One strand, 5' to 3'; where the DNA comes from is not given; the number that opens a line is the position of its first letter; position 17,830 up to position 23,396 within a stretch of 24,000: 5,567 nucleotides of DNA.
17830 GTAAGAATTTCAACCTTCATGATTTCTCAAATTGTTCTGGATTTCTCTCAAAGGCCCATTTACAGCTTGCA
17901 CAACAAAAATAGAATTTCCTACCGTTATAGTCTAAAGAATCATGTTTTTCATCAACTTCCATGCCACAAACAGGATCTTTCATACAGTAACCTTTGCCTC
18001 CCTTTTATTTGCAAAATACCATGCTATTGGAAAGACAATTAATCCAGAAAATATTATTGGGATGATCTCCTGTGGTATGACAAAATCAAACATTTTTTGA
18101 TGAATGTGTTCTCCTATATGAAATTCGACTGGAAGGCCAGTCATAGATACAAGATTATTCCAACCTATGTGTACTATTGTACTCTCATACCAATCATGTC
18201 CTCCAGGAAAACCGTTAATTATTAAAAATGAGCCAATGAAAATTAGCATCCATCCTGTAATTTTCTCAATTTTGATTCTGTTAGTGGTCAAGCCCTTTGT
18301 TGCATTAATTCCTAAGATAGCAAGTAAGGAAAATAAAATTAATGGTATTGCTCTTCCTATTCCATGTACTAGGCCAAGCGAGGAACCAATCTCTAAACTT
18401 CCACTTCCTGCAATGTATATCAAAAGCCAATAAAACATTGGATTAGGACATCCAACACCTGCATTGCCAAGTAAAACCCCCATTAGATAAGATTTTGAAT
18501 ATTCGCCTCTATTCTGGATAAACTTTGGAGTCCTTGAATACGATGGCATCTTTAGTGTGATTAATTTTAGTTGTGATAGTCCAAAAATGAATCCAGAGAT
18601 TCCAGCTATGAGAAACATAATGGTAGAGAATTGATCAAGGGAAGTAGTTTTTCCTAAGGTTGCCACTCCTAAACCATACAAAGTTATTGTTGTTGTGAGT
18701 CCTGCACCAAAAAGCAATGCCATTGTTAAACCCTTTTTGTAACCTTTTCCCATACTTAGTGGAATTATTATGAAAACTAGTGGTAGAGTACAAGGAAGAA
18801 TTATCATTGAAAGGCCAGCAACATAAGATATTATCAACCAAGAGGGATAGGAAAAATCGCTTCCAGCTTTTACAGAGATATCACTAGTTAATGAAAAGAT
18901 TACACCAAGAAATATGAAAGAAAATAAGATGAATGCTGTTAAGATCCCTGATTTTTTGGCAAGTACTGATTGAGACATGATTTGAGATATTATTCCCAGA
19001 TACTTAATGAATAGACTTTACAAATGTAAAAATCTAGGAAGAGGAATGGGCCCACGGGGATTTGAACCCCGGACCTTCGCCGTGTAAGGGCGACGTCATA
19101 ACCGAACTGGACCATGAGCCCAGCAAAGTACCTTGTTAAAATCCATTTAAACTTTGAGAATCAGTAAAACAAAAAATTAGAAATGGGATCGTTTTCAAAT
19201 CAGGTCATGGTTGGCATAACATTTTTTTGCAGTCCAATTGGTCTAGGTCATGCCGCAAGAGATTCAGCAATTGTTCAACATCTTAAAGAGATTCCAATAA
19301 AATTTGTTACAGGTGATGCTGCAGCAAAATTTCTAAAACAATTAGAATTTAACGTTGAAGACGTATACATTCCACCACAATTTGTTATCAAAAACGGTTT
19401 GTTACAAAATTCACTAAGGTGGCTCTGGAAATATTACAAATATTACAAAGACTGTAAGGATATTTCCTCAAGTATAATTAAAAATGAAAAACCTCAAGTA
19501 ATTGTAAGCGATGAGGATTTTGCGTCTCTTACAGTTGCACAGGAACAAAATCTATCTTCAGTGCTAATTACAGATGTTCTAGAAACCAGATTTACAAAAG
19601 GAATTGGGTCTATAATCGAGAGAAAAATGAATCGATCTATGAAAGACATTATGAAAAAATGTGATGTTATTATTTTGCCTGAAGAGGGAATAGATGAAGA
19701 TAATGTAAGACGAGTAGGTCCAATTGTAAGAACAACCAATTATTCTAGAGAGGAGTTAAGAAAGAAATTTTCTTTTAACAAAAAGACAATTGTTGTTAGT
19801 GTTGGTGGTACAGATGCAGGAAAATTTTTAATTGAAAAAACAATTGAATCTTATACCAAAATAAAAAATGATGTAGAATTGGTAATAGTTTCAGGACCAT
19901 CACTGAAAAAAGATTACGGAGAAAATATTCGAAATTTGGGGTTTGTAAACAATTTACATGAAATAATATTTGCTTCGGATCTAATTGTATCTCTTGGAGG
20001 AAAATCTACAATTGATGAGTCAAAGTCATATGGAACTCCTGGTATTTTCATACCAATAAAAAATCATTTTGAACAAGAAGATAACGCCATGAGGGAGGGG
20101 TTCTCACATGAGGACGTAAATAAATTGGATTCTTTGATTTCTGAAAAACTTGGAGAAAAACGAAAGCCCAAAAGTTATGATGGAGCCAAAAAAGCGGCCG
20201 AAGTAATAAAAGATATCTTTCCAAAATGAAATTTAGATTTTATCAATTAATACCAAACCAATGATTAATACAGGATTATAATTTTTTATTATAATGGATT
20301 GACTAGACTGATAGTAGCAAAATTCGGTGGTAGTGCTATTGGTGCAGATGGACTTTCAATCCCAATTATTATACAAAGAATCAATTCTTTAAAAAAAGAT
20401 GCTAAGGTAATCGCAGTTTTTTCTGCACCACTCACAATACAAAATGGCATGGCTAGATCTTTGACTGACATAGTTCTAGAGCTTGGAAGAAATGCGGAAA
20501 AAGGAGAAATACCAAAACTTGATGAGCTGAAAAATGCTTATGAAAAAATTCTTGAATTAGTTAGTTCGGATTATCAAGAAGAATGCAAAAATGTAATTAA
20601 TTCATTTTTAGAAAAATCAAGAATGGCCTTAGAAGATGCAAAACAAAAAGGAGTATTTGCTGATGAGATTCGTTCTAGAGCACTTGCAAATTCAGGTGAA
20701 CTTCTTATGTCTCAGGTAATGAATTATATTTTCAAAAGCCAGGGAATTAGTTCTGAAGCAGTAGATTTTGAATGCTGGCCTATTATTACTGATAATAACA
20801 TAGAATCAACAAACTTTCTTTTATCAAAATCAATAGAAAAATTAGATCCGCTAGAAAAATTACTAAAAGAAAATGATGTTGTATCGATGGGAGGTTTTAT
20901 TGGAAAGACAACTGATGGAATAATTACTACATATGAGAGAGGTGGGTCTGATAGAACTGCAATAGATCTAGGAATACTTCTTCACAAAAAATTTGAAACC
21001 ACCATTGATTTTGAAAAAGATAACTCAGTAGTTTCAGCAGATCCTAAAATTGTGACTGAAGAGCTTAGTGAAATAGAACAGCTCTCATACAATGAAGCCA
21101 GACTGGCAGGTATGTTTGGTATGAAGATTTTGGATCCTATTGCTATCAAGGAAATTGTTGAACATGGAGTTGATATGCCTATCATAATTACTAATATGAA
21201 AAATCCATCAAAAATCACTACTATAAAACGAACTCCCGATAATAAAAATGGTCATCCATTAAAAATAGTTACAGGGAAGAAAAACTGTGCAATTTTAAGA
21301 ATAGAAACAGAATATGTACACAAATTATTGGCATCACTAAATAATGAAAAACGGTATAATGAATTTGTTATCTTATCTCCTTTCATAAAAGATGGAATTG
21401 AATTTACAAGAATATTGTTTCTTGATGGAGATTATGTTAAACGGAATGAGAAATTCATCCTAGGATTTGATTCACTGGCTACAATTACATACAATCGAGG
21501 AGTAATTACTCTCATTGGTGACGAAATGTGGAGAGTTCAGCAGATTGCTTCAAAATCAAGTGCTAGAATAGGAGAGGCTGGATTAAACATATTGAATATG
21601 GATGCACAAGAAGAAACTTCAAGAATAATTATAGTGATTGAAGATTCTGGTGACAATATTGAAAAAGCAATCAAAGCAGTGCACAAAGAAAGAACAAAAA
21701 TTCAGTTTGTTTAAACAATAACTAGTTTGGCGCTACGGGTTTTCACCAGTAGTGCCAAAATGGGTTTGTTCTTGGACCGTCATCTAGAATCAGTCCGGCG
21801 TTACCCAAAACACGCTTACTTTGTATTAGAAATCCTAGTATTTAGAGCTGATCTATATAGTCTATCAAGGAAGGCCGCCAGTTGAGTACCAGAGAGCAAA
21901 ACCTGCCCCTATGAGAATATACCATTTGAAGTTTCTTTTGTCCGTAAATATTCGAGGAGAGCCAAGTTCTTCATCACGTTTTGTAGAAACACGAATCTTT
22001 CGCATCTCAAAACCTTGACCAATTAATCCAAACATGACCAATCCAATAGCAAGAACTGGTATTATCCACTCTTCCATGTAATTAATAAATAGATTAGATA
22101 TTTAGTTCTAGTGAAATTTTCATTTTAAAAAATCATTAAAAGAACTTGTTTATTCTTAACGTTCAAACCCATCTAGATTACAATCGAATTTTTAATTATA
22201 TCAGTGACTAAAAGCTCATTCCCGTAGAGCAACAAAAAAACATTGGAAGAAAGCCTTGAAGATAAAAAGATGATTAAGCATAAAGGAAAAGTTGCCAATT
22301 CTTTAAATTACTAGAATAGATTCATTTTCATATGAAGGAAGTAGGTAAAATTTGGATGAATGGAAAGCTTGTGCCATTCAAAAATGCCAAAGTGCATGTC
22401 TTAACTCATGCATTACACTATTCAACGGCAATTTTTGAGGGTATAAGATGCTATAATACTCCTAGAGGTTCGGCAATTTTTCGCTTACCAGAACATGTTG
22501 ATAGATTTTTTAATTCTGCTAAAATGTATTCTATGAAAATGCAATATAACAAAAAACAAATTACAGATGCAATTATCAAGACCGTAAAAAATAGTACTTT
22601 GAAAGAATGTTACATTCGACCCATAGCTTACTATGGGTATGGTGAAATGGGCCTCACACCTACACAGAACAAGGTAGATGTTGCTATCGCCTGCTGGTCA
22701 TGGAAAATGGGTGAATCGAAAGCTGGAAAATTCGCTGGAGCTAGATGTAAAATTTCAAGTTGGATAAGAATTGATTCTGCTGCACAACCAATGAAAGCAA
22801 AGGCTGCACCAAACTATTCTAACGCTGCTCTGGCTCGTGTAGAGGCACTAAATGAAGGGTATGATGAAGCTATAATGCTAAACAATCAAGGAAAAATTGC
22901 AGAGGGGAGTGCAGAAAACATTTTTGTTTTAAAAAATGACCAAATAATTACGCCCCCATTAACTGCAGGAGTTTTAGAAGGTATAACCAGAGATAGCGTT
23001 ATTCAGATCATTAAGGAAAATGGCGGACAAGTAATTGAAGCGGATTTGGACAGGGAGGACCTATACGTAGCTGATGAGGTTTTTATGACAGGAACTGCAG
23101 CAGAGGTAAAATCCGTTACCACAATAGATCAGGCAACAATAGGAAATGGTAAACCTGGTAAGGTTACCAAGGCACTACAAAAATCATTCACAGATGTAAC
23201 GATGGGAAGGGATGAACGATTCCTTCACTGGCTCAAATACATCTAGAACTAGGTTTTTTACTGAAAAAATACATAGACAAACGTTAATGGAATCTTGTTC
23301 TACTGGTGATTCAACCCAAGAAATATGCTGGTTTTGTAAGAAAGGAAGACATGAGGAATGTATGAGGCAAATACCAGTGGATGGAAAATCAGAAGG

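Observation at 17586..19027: Near-identical 29-nt promoter element, at identical spacing, upstream of both the operon and its putative regulator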

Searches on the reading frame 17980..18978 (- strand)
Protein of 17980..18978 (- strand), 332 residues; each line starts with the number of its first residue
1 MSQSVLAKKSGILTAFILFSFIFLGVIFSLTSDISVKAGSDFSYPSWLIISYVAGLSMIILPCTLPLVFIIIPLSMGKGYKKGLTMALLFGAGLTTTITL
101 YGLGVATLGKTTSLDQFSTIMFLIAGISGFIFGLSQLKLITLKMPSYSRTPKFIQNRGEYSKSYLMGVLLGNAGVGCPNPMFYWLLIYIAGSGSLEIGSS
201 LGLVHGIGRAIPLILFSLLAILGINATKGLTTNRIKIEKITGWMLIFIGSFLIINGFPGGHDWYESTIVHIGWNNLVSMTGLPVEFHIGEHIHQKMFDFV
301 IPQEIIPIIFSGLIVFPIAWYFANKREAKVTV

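Call 6: search_protein_families(library=pfam, proteins=[window:17980-18978:-], max_evalue=0.01)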
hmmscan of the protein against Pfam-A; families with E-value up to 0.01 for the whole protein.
window:17980-18978:- (332 aa): 2 families
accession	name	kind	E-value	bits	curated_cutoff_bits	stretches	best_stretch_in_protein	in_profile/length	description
PF02683.22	DsbD_TM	-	7.7e-09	35.6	27.1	1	50-219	7-184/219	Cytochrome C biogenesis protein transmembrane domain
PF13386.12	DsbD_2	-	8.7e-05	22.9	24.9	1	85-249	33-197/199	Cytochrome C biogenesis protein transmembrane region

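Call 15: find_related_loci(query=A1, collection=metagenome_contigs, flank=3000)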
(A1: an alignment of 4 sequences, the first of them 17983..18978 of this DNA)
Query A1 (332 aa) in metagenome_contigs; peptide patterns used: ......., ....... (x = any residue, [..] = any of these).
419 stretches matched a pattern; 144 encode a relative of the query (tblastn E <= 1e-3); the best 80 are kept; 80 distinct loci.
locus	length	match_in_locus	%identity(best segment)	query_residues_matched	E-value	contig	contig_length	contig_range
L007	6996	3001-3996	100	1-332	0e+0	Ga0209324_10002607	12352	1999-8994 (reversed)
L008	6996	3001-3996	98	1-332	0e+0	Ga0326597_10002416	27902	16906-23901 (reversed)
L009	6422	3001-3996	95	1-332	0e+0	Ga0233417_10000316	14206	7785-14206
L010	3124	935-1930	95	1-332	0e+0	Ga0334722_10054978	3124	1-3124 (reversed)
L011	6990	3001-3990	85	1-330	0e+0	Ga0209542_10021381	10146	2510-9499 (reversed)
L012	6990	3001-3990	84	1-330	0e+0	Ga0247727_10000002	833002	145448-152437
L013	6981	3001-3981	85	1-327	0e+0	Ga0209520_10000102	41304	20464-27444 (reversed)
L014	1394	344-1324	85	1-327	0e+0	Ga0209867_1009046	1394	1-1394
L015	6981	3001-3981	84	1-327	0e+0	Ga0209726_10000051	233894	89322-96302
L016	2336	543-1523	84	1-327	0e+0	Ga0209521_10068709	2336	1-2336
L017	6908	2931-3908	84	5-330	0e+0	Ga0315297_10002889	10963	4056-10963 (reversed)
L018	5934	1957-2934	84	1-326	0e+0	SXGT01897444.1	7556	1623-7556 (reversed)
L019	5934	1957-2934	84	1-326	0e+0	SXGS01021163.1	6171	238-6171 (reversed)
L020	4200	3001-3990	84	1-330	0e+0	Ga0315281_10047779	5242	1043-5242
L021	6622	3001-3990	82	3-332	0e+0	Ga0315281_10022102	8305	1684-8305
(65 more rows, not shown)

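Call 31: find_related_loci(query=A1, collection=genome_contigs, flank=5000)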
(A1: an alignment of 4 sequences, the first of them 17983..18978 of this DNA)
Query A1 (332 aa) in genome_contigs; peptide patterns used: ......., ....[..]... (x = any residue, [..] = any of these).
149 stretches matched a pattern; 115 encode a relative of the query (tblastn E <= 1e-3); the best 80 are kept; 80 distinct loci.
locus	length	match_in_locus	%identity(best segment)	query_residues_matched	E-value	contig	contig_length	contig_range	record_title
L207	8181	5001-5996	86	1-332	0e+0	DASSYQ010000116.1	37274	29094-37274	MAG TPA_asm: Nitrosarchaeum sp. isolate SMAG_U683 k141_18666, whole genome shotgun sequence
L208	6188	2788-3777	84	1-330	0e+0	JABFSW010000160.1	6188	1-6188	MAG: Nitrosarchaeum sp. isolate WB-IL-22 seq_7717, whole genome shotgun sequence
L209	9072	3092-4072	85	1-327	0e+0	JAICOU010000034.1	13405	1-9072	MAG: Nitrososphaeraceae archaeon isolate SCK_bin.6 k141_1621822_length_13405_cov_62.7718, whole genome shotgun sequence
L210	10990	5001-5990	83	1-330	0e+0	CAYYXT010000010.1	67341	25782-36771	MAG TPA_asm: uncultured Nitrosopumilaceae archaeon isolate SRP136066_co1_402 genome assembly, contig: NODE_249_length_67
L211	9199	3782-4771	84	1-330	0e+0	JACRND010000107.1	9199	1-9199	MAG: Nitrosarchaeum sp. isolate NC_groundwater_1925_Pr3_S-0.2um_34_2 scaffold_362224, whole genome shotgun sequence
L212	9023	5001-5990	83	1-330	0e+0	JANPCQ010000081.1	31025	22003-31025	MAG: Nitrosarchaeum sp. isolate VAR_78_metabat_484 VAR_78_k141_1208759, whole genome shotgun sequence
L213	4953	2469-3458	84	1-330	0e+0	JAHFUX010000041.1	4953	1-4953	MAG: Nitrosarchaeum sp. isolate nzgw9 NODE_18706_length_4954_cov_8.842334, whole genome shotgun sequence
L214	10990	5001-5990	83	1-330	0e+0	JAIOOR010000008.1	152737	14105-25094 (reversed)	MAG: Nitrosarchaeum sp. isolate LakeFargette_0920_ALND_MAG_33_41 LacPavin_0920_ALND_scaffold_4325, whole genome shotgun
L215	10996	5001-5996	81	1-332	0e+0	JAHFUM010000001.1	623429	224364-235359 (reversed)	MAG: Nitrosarchaeum sp. isolate nzgw8 NODE_6_length_623430_cov_20.046341, whole genome shotgun sequence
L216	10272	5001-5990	82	3-332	0e+0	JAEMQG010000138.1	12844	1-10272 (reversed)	MAG: Nitrosopumilus sp. isolate 2017_B01_C_10_2 c_000000025677, whole genome shotgun sequence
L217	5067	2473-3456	82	3-330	0e+0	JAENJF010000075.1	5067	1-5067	MAG: Candidatus Nitrosotenuis sp. isolate CoA_2_bin.53 scaffold_10895, whole genome shotgun sequence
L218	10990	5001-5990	82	1-330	0e+0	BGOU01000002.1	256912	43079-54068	Nitrosarchaeum sp. BD3 DNA, tig00000519, whole genome shotgun sequence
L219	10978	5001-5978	72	1-326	9e-161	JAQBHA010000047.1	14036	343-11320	MAG: Nitrososphaerota archaeon isolate MAG_452_bin-09 452_bin-09_ctg-047, whole genome shotgun sequence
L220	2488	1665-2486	87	1-274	1e-169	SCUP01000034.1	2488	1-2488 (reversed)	MAG: Nitrosarchaeum sp. isolate GW199_bin.3 GW199_bin.3-488, whole genome shotgun sequence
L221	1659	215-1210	73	1-332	4e-173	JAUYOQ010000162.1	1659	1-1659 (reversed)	MAG: Nitrosopumilaceae archaeon isolate C4_maxbin.083 C4_k141_299187, whole genome shotgun sequence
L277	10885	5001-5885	67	1-295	4e-137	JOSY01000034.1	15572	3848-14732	Marine Group I thaumarchaeote SCGC AAA799-D11 AAA799D11_67, whole genome shotgun sequence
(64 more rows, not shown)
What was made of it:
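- Tried and rejected: I used the single genome scan for a protein-anchored search instead (call 31).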

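Call 38: search_protein_families(library=ncbifam, proteins=[window:17980-18978:-, L013:1559-2464:+], max_evalue=0.01)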
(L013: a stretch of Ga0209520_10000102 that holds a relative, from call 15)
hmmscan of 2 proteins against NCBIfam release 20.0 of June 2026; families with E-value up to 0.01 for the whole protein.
window:17980-18978:- (332 aa): 2 families
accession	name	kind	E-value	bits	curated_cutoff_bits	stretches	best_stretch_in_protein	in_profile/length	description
NF001419.0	PRK00293.1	subfamily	6.1e-10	38.3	330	1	44-218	168-350/574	protein-disulfide reductase DsbD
NF045694.1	seleno_TsoB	exception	3.2e-08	32.1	805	1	49-254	186-392/572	rhodanese/DsbD fusion-like selenoprotein TsoB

L013:1559-2464:+ (301 aa): 3 families
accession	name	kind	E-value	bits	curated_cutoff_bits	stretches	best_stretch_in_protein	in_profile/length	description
NF045728.1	glycosyl_F510_1955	equivalog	1.4e-49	168.6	175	1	40-262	3-225/246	F510_1955 family glycosylhydrolase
NF010237.0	PRK13684.1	equivalog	4.6e-06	25.9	326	0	105-149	276-320/334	photosynthesis system II assembly factor Ycf48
NF047818.1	LIC11996_lipo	equivalog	0.0047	16.1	350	0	197-225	344-372/422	LIC11996 family lipoprotein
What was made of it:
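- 17980..18978 (-): CcdA/DsbD-type membrane thiol-disulfide transporter, 332 aa, with a His-rich C-terminal extension. First gene of the operon. Pfam DsbD_TM 7.7e-9 (call 6); NCBIfam DsbD subfamily (call 38).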

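Call 39: search_protein_families(library=pfam, proteins=[L013:1559-2464:+], max_evalue=0.01)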
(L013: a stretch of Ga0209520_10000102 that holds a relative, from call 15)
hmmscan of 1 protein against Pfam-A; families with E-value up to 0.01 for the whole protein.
L013:1559-2464:+ (301 aa): 4 families
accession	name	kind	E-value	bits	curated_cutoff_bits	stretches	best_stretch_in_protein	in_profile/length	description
PF15902.12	Sortilin-Vps10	-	6.1e-08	32.3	33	1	112-208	4-110/446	Sortilin, neurotensin receptor 3,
PF14870.12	PSII_BNR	-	1.5e-05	24.8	27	0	105-150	250-295/303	Photosynthesis system II assembly factor YCF48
PF02012.26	BNR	-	2.5e-05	24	27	0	114-122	3-11/12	BNR/Asp-box repeat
PF15899.11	BNR_6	-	0.0055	17.1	27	0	197-210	1-14/14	BNR-Asp box repeat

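Call 56: find_homologous_proteins(query=window:17980-18978:-, max_evalue=1e-10)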
Query window:17980-18978:- (332 aa): 2126 proteins with E <= 1e-10 among 6807 candidates; the best 120 are listed.
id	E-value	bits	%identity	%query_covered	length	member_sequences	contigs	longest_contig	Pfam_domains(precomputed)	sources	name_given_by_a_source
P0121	3.4e-206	702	97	100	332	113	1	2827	PF02683.23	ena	-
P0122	4.4e-205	698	98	100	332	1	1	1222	PF02683.23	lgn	-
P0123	6.3e-196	668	92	100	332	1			PF02683.23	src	-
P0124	2.5e-186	637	84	100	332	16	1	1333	PF02683.23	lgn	-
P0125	2.3e-185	634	86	100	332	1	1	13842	PF02683.23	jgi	jgi:cytochrome c-type biogenesis protein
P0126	8.5e-185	632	85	98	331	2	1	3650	PF02683.23,PF13386.13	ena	-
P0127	1.5e-184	631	83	99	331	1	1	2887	PF02683.23,PF13386.13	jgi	jgi:cytochrome c-type biogenesis protein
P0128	2.1e-184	630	84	99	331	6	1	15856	PF02683.23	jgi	-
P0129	3.2e-184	630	85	98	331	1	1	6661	PF02683.23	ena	-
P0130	7.1e-184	629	84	98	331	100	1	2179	PF02683.23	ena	-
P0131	9.4e-184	628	84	99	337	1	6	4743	PF02683.23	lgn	-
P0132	1.2e-183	628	84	98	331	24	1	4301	PF02683.23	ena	-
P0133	1.5e-183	628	83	98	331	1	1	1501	PF02683.23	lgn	-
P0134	1.9e-183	627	85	98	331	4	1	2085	PF02683.23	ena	-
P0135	3.5e-183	626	84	99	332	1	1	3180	PF02683.23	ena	-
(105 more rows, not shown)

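Call 63: search_protein_families(library=pfam, proteins=[L277:1903-2124:+, L277:2806-3408:-, L277:2121-2801:-, L277:3696-4157:+, L277:4248-4913:+, L277:6471-7604:-, L277:8221-9018:-, L277:9129-9818:-, L277:10126-10872:-, L277:1610-1819:-], max_evalue=0.01)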
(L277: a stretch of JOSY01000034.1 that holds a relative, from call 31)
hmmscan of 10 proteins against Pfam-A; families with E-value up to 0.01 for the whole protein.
L277:1903-2124:+ (73 aa): 0 families

L277:2806-3408:- (200 aa): 1 family
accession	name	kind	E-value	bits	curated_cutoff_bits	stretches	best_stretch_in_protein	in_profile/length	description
PF17898.6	GerD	-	0.0057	17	29.5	1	26-103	38-112/114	Spore germination GerD central core domain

L277:2121-2801:- (226 aa): 2 families
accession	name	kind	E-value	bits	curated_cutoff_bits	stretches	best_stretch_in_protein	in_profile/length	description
PF13462.12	Thioredoxin_4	-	1.7e-19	71.1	23.2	1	54-198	5-145/165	Thioredoxin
PF01323.26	DSBA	-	0.00028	21.2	25.6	1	108-198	82-172/191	DSBA-like thioredoxin domain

L277:3696-4157:+ (153 aa): 2 families
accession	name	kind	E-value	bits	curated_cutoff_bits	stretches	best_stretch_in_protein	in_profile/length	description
PF00127.26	Copper-bind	-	2.2e-07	31.7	21.2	1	81-149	24-99/99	Copper binding proteins, plastocyanin/azurin family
PF13473.12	Cupredoxin_1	-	0.0035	17.8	27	1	66-148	29-104/104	Cupredoxin-like domain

L277:4248-4913:+ (221 aa): 5 families
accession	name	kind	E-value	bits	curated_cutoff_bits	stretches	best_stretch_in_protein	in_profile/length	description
PF13462.12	Thioredoxin_4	-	1.4e-27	97.4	23.2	1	48-197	4-148/165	Thioredoxin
PF01323.26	DSBA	-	3.1e-13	50.4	25.6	1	92-215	72-188/191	DSBA-like thioredoxin domain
PF13098.12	Thioredoxin_2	-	1.3e-07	32.4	27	1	59-216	7-103/104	Thioredoxin-like domain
PF13743.12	Thioredoxin_5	-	0.00064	19.9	27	1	109-214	76-185/186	Thioredoxin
PF13905.12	Thioredoxin_8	-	0.0046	17.7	27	0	181-200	74-93/94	Thioredoxin-like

L277:6471-7604:- (377 aa): 6 families
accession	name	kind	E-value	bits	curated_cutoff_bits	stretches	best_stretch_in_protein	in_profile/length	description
PF13365.12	Trypsin_2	-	1.1e-37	130.4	27.6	1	87-225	1-144/144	Trypsin-like peptidase domain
PF00089.32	Trypsin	-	3.5e-16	60.1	20.6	1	87-249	27-217/220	Trypsin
PF13180.12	PDZ_2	-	9.7e-12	45.5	27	1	285-370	12-79/80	PDZ domain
PF17820.7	PDZ_6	-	1.6e-07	31.4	27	1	323-345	19-41/54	PDZ domain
PF00595.29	PDZ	-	0.0019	19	23.2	0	323-340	46-63/81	PDZ domain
PF02907.21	Peptidase_S29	-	0.0049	17.1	25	0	207-245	106-143/149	Hepatitis C virus NS3 protease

L277:8221-9018:- (265 aa): 3 families
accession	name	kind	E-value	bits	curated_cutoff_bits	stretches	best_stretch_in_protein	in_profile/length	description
PF13462.12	Thioredoxin_4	-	2.9e-32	112.6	23.2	1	86-260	4-164/165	Thioredoxin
PF01323.26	DSBA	-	3.5e-19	69.8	25.6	2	159-259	101-190/191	DSBA-like thioredoxin domain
PF13098.12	Thioredoxin_2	-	2.1e-09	38.1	27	1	95-258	5-103/104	Thioredoxin-like domain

L277:9129-9818:- (229 aa): 0 families

L277:10126-10872:- (248 aa): 3 families
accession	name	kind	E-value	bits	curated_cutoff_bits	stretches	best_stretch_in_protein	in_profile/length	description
PF13462.12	Thioredoxin_4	-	6.8e-33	114.6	23.2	1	68-244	3-165/165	Thioredoxin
PF01323.26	DSBA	-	1.2e-13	51.7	25.6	1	82-242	2-190/191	DSBA-like thioredoxin domain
PF13098.12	Thioredoxin_2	-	0.0091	16.8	27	0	85-241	12-103/104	Thioredoxin-like domain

L277:1610-1819:- (69 aa): 0 families
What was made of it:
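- Closest known: Bacterial ScsABCD and DsbD/DsbC/DegP envelope responses to copper stress. Same: Both combine a DsbD-type membrane reductase, DsbA/thioredoxin-like partners and an HtrA protease under metal-linked control (calls 6, 63).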

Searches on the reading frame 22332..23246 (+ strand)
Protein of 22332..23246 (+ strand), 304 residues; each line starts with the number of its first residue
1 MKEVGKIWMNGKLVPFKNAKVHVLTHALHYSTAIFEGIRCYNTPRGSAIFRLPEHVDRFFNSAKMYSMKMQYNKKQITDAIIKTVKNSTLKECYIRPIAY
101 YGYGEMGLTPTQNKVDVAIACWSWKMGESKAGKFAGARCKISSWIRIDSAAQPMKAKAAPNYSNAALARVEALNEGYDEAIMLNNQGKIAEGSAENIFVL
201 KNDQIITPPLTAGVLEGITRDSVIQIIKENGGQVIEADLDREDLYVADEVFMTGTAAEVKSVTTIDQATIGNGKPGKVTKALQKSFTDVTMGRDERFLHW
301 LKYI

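Call 72: search_protein_families(library=pfam, proteins=[window:22332-23246:+], max_evalue=0.00001)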
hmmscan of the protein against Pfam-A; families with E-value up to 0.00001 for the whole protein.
window:22332-23246:+ (304 aa): 1 family
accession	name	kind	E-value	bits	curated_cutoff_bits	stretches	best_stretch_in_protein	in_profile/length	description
PF01063.24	Aminotran_4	-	8.4e-50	170.1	28.5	1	34-265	2-223/223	Amino-transferase class IV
